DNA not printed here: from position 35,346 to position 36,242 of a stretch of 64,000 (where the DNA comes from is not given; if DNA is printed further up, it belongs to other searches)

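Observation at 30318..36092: Giant 1,924-aa signal-less multidomain protein is the most likely novel element of the window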

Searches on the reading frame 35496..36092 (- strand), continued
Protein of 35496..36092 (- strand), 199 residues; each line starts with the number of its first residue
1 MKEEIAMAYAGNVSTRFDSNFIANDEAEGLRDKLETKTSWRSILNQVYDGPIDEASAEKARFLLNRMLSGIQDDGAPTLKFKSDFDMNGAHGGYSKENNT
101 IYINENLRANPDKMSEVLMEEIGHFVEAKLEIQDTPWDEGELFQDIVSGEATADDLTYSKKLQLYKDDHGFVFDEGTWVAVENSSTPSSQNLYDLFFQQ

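Call 46: search_protein_families(library=pfam, alignment_id=A1, max_evalue=1)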
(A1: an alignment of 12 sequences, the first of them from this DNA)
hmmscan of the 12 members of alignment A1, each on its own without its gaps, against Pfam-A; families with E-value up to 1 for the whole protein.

A. member 1, seq(170 aa): 2 families
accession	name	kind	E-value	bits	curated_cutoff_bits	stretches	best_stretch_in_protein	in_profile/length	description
PF20573.4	DUF6782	-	0.028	14.1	27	1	44-101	48-101/241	Putative metallopeptidase family (DUF6782)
PF06114.19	Peptidase_M78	-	0.04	14.2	22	1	62-107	15-59/123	IrrE N-terminal-like domain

B. families by the number of members that match (of 12 scanned): 14 families
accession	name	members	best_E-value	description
PF10263.15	SprT-like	4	0.0042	SprT-like family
PF01435.24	Peptidase_M48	3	0.0014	Peptidase family M48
PF20573.4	DUF6782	2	0.028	Putative metallopeptidase family (DUF6782)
PF16741.10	mRNA_decap_C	1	0.016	mRNA-decapping enzyme C-terminus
PF06114.19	Peptidase_M78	1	0.04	IrrE N-terminal-like domain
PF09471.16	Peptidase_M64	1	0.086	IgA Peptidase M64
PF02655.19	ATP-grasp_3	1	0.087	ATP-grasp domain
PF19525.4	Ets1_N_flank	1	0.095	Ets1 N-terminal flanking region of Ets domain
PF03990.20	DUF348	1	0.12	G5-linked-Ubiquitin-like domain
PF22800.1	CFAP410_C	1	0.15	CFAP410 C-terminal domain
PF18832.6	LPD18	1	0.17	Large polyvalent protein-associated domain 18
PF22671.1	Gp18_domIII_N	1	0.18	Tail sheath protein Gp18 domain III N-terminal region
PF15639.11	Tox-MPTase3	1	0.2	Metallopeptidase toxin 3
PF23839.1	DUF7209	1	0.23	Family of unknown function (DUF7209)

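Call 47: search_solved_structures(query=A1, max_evalue=10, show_alignments=2)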
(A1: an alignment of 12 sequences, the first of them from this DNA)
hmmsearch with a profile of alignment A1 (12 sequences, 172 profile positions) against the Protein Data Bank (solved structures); distinct sequences matched with E-value up to 10: 5.
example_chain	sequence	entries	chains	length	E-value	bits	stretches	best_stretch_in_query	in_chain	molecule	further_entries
4il3_A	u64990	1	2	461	0.13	15.2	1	73-107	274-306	Ste24p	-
1k6m_A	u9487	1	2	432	0.63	13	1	37-92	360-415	6-phosphofructo-2-kinase/fructose-2,6-biphosphatase 2-phosphatase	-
2z3k_A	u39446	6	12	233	0.72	12.8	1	5-102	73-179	Leucyl/phenylalanyl-tRNA-protein transferase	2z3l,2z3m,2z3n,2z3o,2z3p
2dps_A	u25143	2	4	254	0.89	12.5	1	5-102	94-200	Leucyl/phenylalanyl-tRNA--protein transferase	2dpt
2cxa_A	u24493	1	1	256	0.9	12.5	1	5-102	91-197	Leucyl/phenylalanyl-tRNA-protein transferase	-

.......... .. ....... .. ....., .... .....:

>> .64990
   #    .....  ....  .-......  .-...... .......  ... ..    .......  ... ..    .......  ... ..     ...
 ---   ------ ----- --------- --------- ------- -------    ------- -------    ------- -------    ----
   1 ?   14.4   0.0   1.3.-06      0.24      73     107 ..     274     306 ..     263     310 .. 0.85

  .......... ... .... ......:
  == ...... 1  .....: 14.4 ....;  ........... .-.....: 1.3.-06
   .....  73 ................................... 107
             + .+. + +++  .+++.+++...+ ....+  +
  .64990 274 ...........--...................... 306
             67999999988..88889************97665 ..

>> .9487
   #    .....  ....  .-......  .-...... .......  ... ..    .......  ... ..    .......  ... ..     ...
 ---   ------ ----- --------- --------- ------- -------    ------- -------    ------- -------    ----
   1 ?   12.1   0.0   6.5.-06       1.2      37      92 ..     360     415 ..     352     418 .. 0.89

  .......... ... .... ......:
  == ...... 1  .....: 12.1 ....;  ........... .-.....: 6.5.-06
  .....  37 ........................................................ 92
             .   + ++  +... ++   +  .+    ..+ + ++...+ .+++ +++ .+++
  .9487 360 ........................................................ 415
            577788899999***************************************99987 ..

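Call 48: search_protein_families(library=ncbifam, alignment_id=A1, max_evalue=1)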
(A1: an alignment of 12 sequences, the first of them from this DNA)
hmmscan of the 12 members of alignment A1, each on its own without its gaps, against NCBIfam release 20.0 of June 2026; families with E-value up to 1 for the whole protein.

A. member 1, seq(170 aa): 0 families

B. families by the number of members that match (of 12 scanned): 5 families
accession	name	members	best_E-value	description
NF045830.1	MYPU_1760_HExxH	2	0.01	MYPU_1760 family metalloprotease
TIGR03800.1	PLP_synth_Pdx2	1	0.023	pyridoxal 5'-phosphate synthase glutaminase subunit PdxT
NF041433.1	UmoA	1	0.082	UmoA family flagellar biogenesis regulator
NF011610.0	PRK15036.1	1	0.086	hydroxyisourate hydrolase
NF003339.0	PRK04351.1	1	0.1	SprT family protein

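Call 56: search_protein_families(library=pfam, proteins=[L082:8551-18186:+, L083:8806-14382:+, L084:7779-13010:+], max_evalue=0.0001)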
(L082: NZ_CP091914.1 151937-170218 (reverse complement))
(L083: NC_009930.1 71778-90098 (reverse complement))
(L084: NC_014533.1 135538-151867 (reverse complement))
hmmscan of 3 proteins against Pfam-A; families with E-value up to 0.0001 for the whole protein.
L082:8551-18186:+ (3212 aa): 12 families
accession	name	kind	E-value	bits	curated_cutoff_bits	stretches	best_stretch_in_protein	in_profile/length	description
PF05593.20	RHS_repeat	-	2.1e-144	468.2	22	14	2238-2274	1-37/38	RHS Repeat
PF09000.15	Cytotoxic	-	3.9e-29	101.2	22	1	3135-3211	5-80/80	Cytotoxic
PF19077.6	Big_13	-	9.5e-16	58.6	27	2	484-568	3-94/102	Bacterial Ig-like domain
PF05345.18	He_PIG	-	1.4e-15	58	24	3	1486-1568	1-95/96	Putative Ig domain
PF17963.7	Big_9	-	1.1e-14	55.5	23.6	2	588-663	10-88/89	Bacterial Ig domain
PF24908.1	Ig_SIBA-E_2nd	-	7.6e-08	33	27.8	0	1492-1557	5-77/117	Integrin beta-like protein A-E, second Ig-like domain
PF17892.7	Cadherin_5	-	8e-08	32.5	26.5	1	578-665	3-97/98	Cadherin-like domain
PF00092.34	VWA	-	4.3e-07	30.8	23.8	1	699-889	1-155/174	von Willebrand factor type A domain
PF17210.9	SdrD_B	-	2.9e-06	27.9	29.7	1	922-983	6-75/112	SdrD B-like domain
PF00353.25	HemolysinCabind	-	1.8e-05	25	23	1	249-283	1-35/36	RTX calcium-binding nonapeptide repeat (4 copies)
PF07495.19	Y_Y_Y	-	4.2e-05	23.8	26.6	0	451-478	35-63/65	Y_Y_Y domain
PF13750.12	Big_3_3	-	6.3e-05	23.1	27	0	1641-1776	13-140/157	Bacterial Ig-like domain (group 3)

L083:8806-14382:+ (1859 aa): 5 families
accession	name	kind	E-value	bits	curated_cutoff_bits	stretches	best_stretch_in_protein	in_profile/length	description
PF17963.7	Big_9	-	1.5e-94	311.4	23.6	4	1123-1214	1-89/89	Bacterial Ig domain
PF17892.7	Cadherin_5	-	2.7e-94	309.7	26.5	4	1122-1215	1-97/98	Cadherin-like domain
PF00353.25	HemolysinCabind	-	4.2e-83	273.1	23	19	177-212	1-36/36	RTX calcium-binding nonapeptide repeat (4 copies)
PF17803.7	Cadherin_4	-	6.3e-75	248.1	25.1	5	1307-1377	1-71/71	Bacterial cadherin-like domain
PF19076.6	CshA_repeat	-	1.1e-08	36.1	27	0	1350-1409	43-103/103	Surface adhesin CshA repetitive domain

L084:7779-13010:+ (1744 aa): 1 family
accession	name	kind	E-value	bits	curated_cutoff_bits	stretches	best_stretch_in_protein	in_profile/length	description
PF00353.25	HemolysinCabind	-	6.6e-39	131.9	23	5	922-955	2-35/36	RTX calcium-binding nonapeptide repeat (4 copies)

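Call 57: find_related_loci(query=A1, collection=metagenome_contigs, flank=10000)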
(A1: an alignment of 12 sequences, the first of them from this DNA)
Query A1 (170 aa) in metagenome_contigs; peptide patterns used: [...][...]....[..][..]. (x = any residue, [..] = any of these).
600 stretches matched a pattern (row limit reached: there are more); 395 encode a relative of the query (tblastn E <= 1e-3); the best 80 are kept; 80 distinct loci.
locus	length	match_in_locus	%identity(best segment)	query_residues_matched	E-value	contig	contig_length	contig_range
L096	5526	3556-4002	35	3-158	2e-22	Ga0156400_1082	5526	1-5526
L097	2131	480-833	38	53-167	5e-20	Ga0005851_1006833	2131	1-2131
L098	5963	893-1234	38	53-165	3e-19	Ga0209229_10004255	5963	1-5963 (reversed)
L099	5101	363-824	34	14-169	9e-19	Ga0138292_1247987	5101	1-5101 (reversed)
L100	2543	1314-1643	34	53-161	2e-18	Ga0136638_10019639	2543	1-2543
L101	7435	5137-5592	33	16-170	2e-18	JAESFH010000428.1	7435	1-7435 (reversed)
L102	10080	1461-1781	38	53-163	5e-18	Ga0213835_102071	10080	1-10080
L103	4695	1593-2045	31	10-158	4e-18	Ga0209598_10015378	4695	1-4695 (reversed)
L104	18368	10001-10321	38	53-163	8e-18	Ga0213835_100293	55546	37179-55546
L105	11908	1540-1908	31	47-168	2e-17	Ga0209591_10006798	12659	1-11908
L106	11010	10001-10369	31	47-168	2e-17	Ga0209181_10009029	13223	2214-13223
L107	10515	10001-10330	36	53-161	3e-17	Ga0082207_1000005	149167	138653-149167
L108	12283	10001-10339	35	50-161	4e-17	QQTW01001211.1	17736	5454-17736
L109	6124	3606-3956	34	53-168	8e-17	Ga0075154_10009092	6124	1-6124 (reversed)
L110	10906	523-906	32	31-163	1e-16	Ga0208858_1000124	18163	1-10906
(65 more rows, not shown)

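Call 61: search_protein_families(library=pfam, alignment_id=A3, max_evalue=0.00001)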
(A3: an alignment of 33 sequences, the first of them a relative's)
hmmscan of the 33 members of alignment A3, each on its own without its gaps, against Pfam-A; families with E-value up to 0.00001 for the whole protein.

A. member 1, L098:668-5110:+ (1481 aa): 1 family
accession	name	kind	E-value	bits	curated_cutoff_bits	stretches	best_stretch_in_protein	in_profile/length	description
PF00353.25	HemolysinCabind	-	1.9e-42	143.2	23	6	1107-1141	2-36/36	RTX calcium-binding nonapeptide repeat (4 copies)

B. families by the number of members that match (of 33 scanned): 45 families (the first 25 are shown)
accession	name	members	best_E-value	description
PF00353.25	HemolysinCabind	18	3.3e-185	RTX calcium-binding nonapeptide repeat (4 copies)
PF03160.20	Calx-beta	10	9.6e-212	Calx-beta domain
PF13517.12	FG-GAP_3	6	2e-203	FG-GAP-like repeat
PF01839.29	FG-GAP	5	4.4e-146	FG-GAP repeat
PF04151.21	PPC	5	1.9e-13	Bacterial pre-peptidase C-terminal domain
PF00028.23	Cadherin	4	5.8e-26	Cadherin domain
PF12256.14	TcdB_toxin_midN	3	1.2e-08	Insecticide toxin TcdB middle/N-terminal region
PF05345.18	He_PIG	2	1e-38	Putative Ig domain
PF07691.17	PA14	2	1.4e-34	PA14 domain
PF06739.17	SBBP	2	5.3e-25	Beta-propeller repeat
PF07867.16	DUF1654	2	5.1e-22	Protein of unknown function (DUF1654)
PF01551.29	Peptidase_M23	2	1.1e-16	Peptidase family M23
PF00094.30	VWD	2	1.2e-16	von Willebrand factor type D domain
PF17164.10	DUF5122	2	4.1e-14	Domain of unknown function (DUF5122) beta-propeller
PF05257.22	CHAP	2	4.9e-14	CHAP domain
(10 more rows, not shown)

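Call 67: search_solved_structures(query=A4, max_evalue=10, show_alignments=3)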
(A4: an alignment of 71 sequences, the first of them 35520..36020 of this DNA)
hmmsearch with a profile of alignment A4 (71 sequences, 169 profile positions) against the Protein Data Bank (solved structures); distinct sequences matched with E-value up to 10: 5.
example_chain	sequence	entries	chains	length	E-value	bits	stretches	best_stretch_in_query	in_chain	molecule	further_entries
8eaw_a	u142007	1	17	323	0.7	13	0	13-56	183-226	Capsid protein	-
3c37_A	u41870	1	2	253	0.97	12.5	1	65-104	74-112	Peptidase, M48 family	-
4trk_A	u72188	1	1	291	0.97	12.5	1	114-141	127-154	C. elegans HIM-3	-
4tzj_A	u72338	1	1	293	0.99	12.5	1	114-141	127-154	C. elegans HIM-3 and HTP-3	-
8cxk_A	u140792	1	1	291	0.99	12.5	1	114-141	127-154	HORMA domain-containing protein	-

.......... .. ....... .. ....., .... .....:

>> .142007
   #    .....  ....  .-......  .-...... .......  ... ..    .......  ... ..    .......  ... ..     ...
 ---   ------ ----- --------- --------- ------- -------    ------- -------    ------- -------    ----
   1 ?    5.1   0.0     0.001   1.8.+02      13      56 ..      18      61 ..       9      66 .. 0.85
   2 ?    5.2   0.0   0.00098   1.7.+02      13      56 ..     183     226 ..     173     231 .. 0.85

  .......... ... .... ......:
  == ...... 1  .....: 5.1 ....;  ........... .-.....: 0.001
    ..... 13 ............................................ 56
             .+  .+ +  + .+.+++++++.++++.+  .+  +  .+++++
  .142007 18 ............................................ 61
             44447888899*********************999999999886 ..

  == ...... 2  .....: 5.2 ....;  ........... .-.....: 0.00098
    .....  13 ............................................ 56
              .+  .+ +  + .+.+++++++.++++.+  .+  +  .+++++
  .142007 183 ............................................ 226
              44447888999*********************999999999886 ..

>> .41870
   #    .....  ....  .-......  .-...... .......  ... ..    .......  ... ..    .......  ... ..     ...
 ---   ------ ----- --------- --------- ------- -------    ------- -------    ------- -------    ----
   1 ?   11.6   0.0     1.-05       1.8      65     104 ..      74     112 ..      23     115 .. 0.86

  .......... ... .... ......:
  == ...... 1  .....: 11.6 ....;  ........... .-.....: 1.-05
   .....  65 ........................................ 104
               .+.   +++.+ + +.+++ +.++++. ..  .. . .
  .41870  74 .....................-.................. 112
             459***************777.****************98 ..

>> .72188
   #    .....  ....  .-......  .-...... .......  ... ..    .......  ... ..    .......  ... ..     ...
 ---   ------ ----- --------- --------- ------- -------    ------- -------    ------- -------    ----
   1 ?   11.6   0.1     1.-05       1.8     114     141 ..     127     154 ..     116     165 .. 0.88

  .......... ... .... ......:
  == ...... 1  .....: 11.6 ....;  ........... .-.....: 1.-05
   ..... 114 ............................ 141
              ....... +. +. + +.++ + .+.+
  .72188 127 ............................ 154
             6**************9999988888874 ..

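Call 88: search_protein_families(library=pfam, alignment_id=A5, max_evalue=1e-8)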
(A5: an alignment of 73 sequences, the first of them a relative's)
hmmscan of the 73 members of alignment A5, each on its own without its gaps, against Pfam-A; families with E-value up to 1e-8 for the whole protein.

A. member 1, L104:13614-15629:+ (672 aa): 2 families
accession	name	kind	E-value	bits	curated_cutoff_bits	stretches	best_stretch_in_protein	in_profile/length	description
PF04151.21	PPC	-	2.6e-31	108.7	25.9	0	230-293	2-69/70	Bacterial pre-peptidase C-terminal domain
PF18962.6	Por_Secre_tail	-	3.3e-09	37.3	27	0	358-414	5-63/75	Secretion system C-terminal sorting domain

B. families by the number of members that match (of 73 scanned): 93 families (the first 25 are shown)
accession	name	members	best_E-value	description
PF00534.26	Glycos_transf_1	6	2.6e-38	Glycosyl transferases group 1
PF13692.12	Glyco_trans_1_4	6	6.3e-36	Glycosyl transferases group 1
PF13439.12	Glyco_transf_4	4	9.3e-15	Glycosyltransferase Family 4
PF04055.27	Radical_SAM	3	1.9e-23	Radical SAM superfamily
PF02719.21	Polysacc_synt_2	2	3.3e-114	Polysaccharide biosynthesis protein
PF03109.22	ABC1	2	3.8e-83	ABC1 atypical kinase-like domain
PF01370.27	Epimerase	2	7.2e-62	NAD dependent epimerase/dehydratase family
PF02653.21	BPD_transp_2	2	1.6e-57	Branched-chain amino acid transport system / permease component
PF13282.11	DUF4070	2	3.9e-52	Domain of unknown function (DUF4070)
PF16363.11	GDP_Man_Dehyd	2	9.7e-52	GDP-mannose 4,6 dehydratase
PF04321.23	RmlD_sub_bind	2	5.7e-19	RmlD substrate binding domain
PF13579.12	Glyco_trans_4_4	2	4.9e-14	Glycosyl transferase 4-like domain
PF02310.24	B12-binding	2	1.1e-12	B12 binding domain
PF13433.12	Peripla_BP_5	1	3e-169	Periplasmic binding protein domain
PF00759.25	Glyco_hydro_9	1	5.8e-139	Glycosyl hydrolase family 9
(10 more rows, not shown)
